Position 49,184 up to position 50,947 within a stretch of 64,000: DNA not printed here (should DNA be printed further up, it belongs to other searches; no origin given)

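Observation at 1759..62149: Seven dispersed copies of a perfect palindrome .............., all between genes or at gene termini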

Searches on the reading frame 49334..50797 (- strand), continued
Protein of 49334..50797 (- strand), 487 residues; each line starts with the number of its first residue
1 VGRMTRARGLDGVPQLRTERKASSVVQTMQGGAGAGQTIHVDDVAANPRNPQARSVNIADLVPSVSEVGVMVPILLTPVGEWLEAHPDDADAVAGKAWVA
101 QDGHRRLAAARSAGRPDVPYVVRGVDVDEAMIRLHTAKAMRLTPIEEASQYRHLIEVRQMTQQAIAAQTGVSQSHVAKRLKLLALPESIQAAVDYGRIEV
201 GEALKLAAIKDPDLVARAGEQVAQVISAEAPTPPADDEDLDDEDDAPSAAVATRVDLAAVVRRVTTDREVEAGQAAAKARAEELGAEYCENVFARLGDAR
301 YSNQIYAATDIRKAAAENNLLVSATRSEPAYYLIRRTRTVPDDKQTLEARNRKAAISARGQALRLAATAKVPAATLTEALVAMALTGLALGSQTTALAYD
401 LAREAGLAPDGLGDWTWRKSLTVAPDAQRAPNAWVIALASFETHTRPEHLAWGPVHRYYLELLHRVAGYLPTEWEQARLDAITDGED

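Call 62: search_solved_structures(query=window:49334-50761:-, max_evalue=0.001, show_alignments=4)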
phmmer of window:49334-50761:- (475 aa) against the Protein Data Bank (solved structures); distinct sequences matched with E-value up to 0.001: 12.
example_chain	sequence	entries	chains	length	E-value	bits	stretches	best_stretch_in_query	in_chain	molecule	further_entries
6t1f_A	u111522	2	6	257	5.8e-17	65.3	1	23-205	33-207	Chromosome-partitioning protein ParB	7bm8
6sdk_A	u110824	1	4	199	4.3e-14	55.9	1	88-203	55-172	Stage 0 sporulation protein J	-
7ng0_A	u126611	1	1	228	7.4e-14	55.1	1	90-204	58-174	Nucleoid occlusion protein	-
7nfu_A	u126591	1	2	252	9.5e-14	54.7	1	90-204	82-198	Nucleoid occlusion protein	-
1vz0_A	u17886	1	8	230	9.7e-14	54.7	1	21-202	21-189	Chromosome-partitioning protein Spo0J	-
7bnr_A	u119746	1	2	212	4.2e-13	52.6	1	90-211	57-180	ParB family protein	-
7bnk_A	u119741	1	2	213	4.2e-13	52.6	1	90-211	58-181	ParB family protein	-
7o0n_A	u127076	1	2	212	9e-13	51.5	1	90-211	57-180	ParB family protein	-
7ol9_A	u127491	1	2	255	2.9e-11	46.6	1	91-204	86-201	Nucleoid occlusion protein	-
6s6h_A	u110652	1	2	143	3.1e-10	43.2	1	128-205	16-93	Chromosome-partitioning protein ParB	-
6y93_A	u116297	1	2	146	1.9e-09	40.6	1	125-205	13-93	Nucleoid occlusion protein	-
4umk_A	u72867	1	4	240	1.2e-08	37.9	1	28-197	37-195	PROBABLE CHROMOSOME-PARTITIONING PROTEIN PARB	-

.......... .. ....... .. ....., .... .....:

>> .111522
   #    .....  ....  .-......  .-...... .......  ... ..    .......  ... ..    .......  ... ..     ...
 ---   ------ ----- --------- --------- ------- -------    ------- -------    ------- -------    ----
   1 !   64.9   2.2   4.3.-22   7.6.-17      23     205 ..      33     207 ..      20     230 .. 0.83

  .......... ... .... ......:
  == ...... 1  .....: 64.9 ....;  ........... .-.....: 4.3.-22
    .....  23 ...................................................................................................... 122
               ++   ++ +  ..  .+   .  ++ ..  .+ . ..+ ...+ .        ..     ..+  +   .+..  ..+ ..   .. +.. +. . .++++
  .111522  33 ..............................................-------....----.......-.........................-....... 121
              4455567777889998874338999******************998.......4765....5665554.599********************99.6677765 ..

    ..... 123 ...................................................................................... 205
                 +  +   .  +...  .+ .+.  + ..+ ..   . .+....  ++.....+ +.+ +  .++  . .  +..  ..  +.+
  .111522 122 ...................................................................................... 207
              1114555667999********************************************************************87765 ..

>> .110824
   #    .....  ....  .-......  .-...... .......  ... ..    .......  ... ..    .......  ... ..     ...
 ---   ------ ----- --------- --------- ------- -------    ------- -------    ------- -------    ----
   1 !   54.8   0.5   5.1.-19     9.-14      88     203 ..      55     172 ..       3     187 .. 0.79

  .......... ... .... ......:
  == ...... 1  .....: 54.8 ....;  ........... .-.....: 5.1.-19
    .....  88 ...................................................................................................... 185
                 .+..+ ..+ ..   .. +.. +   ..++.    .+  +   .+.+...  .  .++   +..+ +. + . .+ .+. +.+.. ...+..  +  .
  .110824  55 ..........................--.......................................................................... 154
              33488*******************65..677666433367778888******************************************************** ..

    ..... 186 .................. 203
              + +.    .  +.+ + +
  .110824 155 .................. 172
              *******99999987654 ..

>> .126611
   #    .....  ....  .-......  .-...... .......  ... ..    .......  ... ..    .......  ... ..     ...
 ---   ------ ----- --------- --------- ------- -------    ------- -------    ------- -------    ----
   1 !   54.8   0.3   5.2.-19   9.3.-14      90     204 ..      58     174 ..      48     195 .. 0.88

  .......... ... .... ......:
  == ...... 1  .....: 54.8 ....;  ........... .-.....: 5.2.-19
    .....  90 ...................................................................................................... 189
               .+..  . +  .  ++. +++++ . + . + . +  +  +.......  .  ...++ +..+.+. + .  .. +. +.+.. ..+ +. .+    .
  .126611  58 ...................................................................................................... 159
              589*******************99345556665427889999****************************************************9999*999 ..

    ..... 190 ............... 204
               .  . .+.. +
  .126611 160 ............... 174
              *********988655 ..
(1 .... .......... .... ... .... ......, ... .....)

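Call 63: find_related_loci(query=A3, collection=metagenome_contigs, flank=10000)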
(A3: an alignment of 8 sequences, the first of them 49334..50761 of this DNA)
Query A3 (475 aa) in metagenome_contigs; peptide patterns used: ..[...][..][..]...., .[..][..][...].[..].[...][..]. (x = any residue, [..] = any of these).
600 stretches matched a pattern (row limit reached: there are more); 26 encode a relative of the query (tblastn E <= 1e-3); 26 distinct loci.
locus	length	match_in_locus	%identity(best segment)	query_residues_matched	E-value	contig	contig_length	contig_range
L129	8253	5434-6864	92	1-475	0e+0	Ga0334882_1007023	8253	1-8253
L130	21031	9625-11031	56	3-474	4e-156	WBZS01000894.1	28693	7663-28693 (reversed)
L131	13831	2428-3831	56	4-474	1e-151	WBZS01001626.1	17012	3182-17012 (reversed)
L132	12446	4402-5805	55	4-474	5e-142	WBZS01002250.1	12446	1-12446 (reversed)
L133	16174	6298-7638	32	7-464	6e-46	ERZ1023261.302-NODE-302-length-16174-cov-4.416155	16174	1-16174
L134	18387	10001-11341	32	7-464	1e-45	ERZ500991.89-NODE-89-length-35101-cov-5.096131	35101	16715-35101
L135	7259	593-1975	34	2-469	1e-39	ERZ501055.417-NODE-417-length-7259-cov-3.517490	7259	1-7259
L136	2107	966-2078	34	29-409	4e-39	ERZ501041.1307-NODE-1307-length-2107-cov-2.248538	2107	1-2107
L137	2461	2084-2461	56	10-134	6e-34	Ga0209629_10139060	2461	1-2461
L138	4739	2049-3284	30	25-467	7e-33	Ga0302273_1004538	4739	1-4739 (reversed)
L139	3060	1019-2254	30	25-467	9e-33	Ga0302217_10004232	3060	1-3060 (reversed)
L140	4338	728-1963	30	25-467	1e-32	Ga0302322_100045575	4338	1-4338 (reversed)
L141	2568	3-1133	31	76-464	4e-32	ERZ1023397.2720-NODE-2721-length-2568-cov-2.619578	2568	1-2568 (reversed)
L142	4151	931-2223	31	25-474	1e-31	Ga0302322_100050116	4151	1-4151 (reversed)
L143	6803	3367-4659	31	25-474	1e-31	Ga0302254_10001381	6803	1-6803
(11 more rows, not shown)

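Call 83: predict_structure(alignment_id=A3)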
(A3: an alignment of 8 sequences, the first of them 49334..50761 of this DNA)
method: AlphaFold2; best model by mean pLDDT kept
length: 475 residues; sequences in the alignment: 8
mean_pLDDT: 79.2   pTM: 0.41
mean pLDDT of the five models: 79.2, 77.0, 73.9, 72.6, 67.7
residues with pLDDT >= 90: 179; 70-90: 197; 50-70: 36; < 50: 63
segments of 3 or more residues with pLDDT < 50: 1-24, 115-128, 219-239, 473-475
pLDDT, mean of each block of 10 residues (from residue 1): 28 26 66 80 68 73 83 87 87 85 80 43 42 85 85 76 89 90 83 88 91 68 38 42 85 91 94 92 84 91 92 91 65 80 91 93 95 90 95 91 93 93 96 81 93 94 88 48
secondary structure, 60 per line:
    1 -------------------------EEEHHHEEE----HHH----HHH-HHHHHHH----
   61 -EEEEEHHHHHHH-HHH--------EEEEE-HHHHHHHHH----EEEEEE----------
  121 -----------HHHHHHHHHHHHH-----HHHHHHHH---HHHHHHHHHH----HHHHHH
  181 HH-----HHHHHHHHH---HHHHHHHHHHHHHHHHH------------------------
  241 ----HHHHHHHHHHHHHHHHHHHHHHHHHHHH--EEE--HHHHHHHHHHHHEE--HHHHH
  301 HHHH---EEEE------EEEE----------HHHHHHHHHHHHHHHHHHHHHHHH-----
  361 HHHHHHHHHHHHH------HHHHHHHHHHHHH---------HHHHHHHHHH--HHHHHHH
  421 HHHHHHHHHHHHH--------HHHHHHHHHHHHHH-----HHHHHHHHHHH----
elements in order: E26-28 E32-34 H50-56 E62-66 H67-73 E86-90 H92-100 E105-110 H132-144 H150-157 H161-170 H175-182 H188-196 H200-216 H245-272 E275-277 H280-291 H296-304 E308-311 E318-321 H332-355 H361-373 H380-392 H402-411 H414-433 H442-455 H461-471

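Call 85: fold_search(model_id=the predicted structure, library=pdb)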
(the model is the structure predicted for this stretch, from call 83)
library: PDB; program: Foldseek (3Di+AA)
matches with E <= 10: 175; with E <= 0.001: 31
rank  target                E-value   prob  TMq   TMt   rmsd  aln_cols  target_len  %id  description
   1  7bnk_A                8.9e-11  1.00  0.25  0.50   7.3       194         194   26  Crystal structure of ParB from Myxococcus xanthus bound to CDP and Monothiophosphate (released 2021-09-08)
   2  6sdk_B                1.8e-10  1.00  0.23  0.46   9.2       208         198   28  Crystal structure of bacterial ParB dimer bound to CDP (released 2019-10-23)
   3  7bnr_A                2.8e-10  1.00  0.25  0.51   7.2       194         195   26  Crystal structure of a ParB Q52A mutant from Myxococcus xanthus bound to CTPyS (released 2021-09-08)
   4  7bnk_B                3.2e-10  1.00  0.24  0.49   7.4       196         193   26  Crystal structure of ParB from Myxococcus xanthus bound to CDP and Monothiophosphate (released 2021-09-08)
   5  7o0n_A                4.2e-10  1.00  0.24  0.49   7.5       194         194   26  Crystal structure of a ParB E93A mutant from Myxococcus xanthus bound to CDP and monothiophosphate (released 2021-09-15)
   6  7bnr_B                5.7e-10  1.00  0.26  0.52   7.8       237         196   22  Crystal structure of a ParB Q52A mutant from Myxococcus xanthus bound to CTPyS (released 2021-09-08)
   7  6sdk_A                7.0e-10  1.00  0.24  0.47   9.1       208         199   27  Crystal structure of bacterial ParB dimer bound to CDP (released 2019-10-23)
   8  7bm8_A                9.0e-10  1.00  0.23  0.47   7.5       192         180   34  Crystal structure of the C-terminally truncated chromosome-partitioning protein ParB from Caulobacter crescentus compl (released 2021-04-28)
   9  7ol9_A                2.4e-09  1.00  0.19  0.40  19.2       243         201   23  Crystal structure of C-terminally truncated Bacillus subtilis nucleoid occlusion protein (Noc) complexed to the Noc-bi (released 2022-03-09)
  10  6t1f_A                6.7e-09  1.00  0.18  0.41  12.3       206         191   32  Crystal structure of the C-terminally truncated chromosome-partitioning protein ParB from Caulobacter crescentus compl (released 2020-10-14)
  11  6t1f_C                7.1e-09  1.00  0.19  0.41  11.3       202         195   32  Crystal structure of the C-terminally truncated chromosome-partitioning protein ParB from Caulobacter crescentus compl (released 2020-10-14)
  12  7ng0                  2.1e-08  1.00  0.26  0.51   7.2       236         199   23  Crystal structure of N- and C-terminally truncated Geobacillus thermoleovorans nucleoid occlusion protein Noc (released 2021-02-17)
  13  8qa8_A                2.3e-08  1.00  0.22  0.43   9.0       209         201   21  Crystal structure of the C-terminally truncated transcriptional repressor protein KorB from the RK2 plasmid complexed  (released 2024-02-21)
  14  7ol9_B                2.3e-08  1.00  0.20  0.40  10.7       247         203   23  Crystal structure of C-terminally truncated Bacillus subtilis nucleoid occlusion protein (Noc) complexed to the Noc-bi (released 2022-03-09)
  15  8qa8_B                2.8e-08  1.00  0.22  0.42   9.0       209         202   22  Crystal structure of the C-terminally truncated transcriptional repressor protein KorB from the RK2 plasmid complexed  (released 2024-02-21)
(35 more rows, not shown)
